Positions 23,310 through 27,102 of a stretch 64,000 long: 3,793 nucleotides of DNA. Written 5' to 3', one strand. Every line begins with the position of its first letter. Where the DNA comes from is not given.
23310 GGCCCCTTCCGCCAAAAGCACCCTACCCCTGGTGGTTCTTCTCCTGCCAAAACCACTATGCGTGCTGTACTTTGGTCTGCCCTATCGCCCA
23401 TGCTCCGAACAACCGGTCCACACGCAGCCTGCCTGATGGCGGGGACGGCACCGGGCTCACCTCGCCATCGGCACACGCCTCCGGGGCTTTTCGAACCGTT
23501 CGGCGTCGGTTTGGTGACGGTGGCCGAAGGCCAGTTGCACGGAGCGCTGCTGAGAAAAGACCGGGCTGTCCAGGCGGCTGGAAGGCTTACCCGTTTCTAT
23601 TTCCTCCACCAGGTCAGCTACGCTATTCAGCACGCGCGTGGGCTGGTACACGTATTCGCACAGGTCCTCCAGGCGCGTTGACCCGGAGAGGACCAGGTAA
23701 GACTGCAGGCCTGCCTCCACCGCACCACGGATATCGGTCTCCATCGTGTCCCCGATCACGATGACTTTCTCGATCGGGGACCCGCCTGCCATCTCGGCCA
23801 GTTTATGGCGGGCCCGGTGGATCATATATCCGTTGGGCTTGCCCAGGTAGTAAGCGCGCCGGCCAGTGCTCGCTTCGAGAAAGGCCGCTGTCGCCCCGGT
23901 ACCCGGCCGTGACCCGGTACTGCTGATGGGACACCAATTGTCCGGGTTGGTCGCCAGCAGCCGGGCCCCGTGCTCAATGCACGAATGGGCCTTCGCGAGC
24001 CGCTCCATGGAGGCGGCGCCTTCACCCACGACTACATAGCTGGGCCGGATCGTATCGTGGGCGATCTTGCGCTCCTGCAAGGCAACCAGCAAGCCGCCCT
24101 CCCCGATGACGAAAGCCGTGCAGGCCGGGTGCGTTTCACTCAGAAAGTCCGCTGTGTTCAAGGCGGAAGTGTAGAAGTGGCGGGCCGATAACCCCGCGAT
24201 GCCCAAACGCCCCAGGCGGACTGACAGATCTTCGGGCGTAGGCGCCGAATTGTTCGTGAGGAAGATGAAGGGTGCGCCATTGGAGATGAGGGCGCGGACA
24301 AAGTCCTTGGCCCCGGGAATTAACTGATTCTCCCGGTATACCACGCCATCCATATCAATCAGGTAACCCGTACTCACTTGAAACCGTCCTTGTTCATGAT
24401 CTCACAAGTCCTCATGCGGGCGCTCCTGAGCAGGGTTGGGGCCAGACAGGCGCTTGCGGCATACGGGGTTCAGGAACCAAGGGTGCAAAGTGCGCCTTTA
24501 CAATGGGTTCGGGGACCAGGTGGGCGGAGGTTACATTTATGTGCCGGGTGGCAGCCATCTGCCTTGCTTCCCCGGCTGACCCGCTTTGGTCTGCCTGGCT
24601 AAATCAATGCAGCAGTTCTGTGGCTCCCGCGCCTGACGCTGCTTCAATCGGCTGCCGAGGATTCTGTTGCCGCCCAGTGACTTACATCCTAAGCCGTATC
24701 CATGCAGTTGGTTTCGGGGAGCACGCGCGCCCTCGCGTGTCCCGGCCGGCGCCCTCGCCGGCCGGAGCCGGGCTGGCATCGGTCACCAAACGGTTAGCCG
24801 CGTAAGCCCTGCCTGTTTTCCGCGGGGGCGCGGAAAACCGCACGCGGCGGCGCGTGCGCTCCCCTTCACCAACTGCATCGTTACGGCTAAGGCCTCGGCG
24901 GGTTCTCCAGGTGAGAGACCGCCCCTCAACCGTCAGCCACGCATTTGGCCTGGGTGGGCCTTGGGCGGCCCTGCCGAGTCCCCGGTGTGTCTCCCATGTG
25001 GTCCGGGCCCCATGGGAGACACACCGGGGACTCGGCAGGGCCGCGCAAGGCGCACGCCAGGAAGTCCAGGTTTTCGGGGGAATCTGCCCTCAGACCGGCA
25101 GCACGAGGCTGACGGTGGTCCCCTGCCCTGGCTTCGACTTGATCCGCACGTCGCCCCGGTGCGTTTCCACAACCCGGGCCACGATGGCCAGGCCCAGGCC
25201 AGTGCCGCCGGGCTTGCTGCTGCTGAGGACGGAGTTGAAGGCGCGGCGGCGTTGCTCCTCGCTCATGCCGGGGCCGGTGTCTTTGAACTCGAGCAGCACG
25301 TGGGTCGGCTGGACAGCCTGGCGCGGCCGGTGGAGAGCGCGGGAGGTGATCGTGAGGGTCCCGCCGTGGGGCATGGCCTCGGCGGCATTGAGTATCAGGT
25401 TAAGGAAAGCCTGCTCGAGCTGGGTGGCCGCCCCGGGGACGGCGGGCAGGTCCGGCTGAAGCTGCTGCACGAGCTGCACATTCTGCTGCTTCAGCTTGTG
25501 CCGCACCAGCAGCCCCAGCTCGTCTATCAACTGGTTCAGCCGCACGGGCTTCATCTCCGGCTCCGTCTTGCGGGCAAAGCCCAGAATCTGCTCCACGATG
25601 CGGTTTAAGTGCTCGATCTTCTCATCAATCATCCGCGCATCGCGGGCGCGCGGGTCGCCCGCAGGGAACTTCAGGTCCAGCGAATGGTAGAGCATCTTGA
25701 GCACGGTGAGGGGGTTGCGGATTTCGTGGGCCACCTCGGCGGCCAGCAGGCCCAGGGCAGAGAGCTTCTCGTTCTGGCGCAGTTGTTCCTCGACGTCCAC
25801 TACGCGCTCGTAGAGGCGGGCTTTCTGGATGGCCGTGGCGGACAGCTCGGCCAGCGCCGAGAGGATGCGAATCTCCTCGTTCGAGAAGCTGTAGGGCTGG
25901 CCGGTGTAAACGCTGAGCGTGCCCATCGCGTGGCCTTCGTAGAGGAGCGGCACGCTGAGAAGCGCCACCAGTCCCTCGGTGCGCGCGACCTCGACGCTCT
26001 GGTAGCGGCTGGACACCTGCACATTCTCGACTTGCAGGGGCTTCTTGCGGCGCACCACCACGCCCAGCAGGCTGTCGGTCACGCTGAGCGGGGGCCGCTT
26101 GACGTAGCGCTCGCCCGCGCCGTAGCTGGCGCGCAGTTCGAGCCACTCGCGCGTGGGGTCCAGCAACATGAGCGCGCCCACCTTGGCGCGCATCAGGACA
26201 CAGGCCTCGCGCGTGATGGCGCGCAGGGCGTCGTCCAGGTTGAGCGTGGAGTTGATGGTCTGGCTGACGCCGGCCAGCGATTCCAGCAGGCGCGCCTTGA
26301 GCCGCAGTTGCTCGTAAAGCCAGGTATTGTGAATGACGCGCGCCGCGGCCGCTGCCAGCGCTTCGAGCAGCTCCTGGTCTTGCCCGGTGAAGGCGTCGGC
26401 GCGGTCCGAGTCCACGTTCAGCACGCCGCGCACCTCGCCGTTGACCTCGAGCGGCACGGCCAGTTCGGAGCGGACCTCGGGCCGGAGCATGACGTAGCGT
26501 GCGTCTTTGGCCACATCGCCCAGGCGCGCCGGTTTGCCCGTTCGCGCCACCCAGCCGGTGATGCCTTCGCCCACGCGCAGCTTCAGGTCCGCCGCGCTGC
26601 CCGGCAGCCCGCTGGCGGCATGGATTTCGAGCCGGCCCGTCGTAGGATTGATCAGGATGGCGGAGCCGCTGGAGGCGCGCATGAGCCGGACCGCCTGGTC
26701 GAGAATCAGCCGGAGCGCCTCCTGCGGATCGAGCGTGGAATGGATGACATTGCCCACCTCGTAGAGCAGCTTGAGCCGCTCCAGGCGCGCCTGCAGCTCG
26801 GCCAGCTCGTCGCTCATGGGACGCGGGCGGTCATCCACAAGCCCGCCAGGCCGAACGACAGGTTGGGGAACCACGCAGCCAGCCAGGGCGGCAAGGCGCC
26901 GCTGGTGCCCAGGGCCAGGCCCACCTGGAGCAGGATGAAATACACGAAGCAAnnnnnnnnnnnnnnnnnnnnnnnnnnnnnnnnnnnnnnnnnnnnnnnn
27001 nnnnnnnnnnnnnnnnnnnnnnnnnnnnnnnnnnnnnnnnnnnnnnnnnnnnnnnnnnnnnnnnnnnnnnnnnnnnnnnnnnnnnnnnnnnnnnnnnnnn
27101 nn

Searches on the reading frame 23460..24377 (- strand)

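Call 29: search_protein_families(library=pfam, proteins=[window:23460-24377:-], max_evalue=0.001)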
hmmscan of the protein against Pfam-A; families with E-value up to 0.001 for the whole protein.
window:23460-24377:- (306 aa): 3 families
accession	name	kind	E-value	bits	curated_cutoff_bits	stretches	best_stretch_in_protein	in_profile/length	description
PF13344.12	Hydrolase_6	-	8.9e-23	80.7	27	1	6-103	2-98/101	Haloacid dehalogenase-like hydrolase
PF13242.12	Hydrolase_like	-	3.4e-20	72.2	22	1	178-256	2-75/75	HAD-hyrolase-like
PF00702.32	Hydrolase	-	5.4e-09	37.2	26.4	0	161-223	136-191/191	haloacid dehalogenase-like hydrolase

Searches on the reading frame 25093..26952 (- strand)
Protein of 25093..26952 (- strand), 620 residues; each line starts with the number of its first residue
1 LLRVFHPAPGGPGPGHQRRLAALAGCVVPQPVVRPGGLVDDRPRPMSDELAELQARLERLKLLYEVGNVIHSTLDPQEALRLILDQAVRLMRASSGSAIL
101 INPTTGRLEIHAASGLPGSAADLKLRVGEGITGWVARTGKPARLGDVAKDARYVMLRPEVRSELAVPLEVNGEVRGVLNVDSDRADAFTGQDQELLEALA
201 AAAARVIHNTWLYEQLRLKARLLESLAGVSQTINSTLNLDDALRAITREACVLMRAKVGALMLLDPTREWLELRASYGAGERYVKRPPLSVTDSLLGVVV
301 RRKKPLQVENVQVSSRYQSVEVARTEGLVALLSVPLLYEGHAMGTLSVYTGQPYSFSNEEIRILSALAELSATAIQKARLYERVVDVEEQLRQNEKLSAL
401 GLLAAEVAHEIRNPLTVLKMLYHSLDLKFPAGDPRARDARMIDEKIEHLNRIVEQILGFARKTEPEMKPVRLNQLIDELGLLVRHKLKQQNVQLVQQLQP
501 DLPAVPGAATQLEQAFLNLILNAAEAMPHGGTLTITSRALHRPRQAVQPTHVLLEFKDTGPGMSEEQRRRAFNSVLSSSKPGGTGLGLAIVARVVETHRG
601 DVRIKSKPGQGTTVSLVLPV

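Call 61: search_protein_families(library=pfam, proteins=[window:25093-26952:-], max_evalue=0.001)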
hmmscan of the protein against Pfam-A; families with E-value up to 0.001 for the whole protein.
window:25093-26952:- (620 aa): 5 families
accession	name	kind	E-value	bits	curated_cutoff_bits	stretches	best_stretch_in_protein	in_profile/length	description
PF13185.12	GAF_2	-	8.9e-44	149.4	28.6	2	74-208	2-136/136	GAF domain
PF01590.32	GAF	-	6e-34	117.9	22.4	2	75-207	1-133/133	GAF domain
PF02518.31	HATPase_c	-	1.1e-23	84.2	26.4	1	509-619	3-108/111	Histidine kinase-, DNA gyrase B-, and HSP90-like ATPase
PF13492.12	GAF_3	-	1.5e-21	77.6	27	2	76-209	2-129/129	GAF domain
PF00512.31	HisKA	-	5e-10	39.7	26.9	1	400-464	2-65/66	His Kinase A (phospho-acceptor) domain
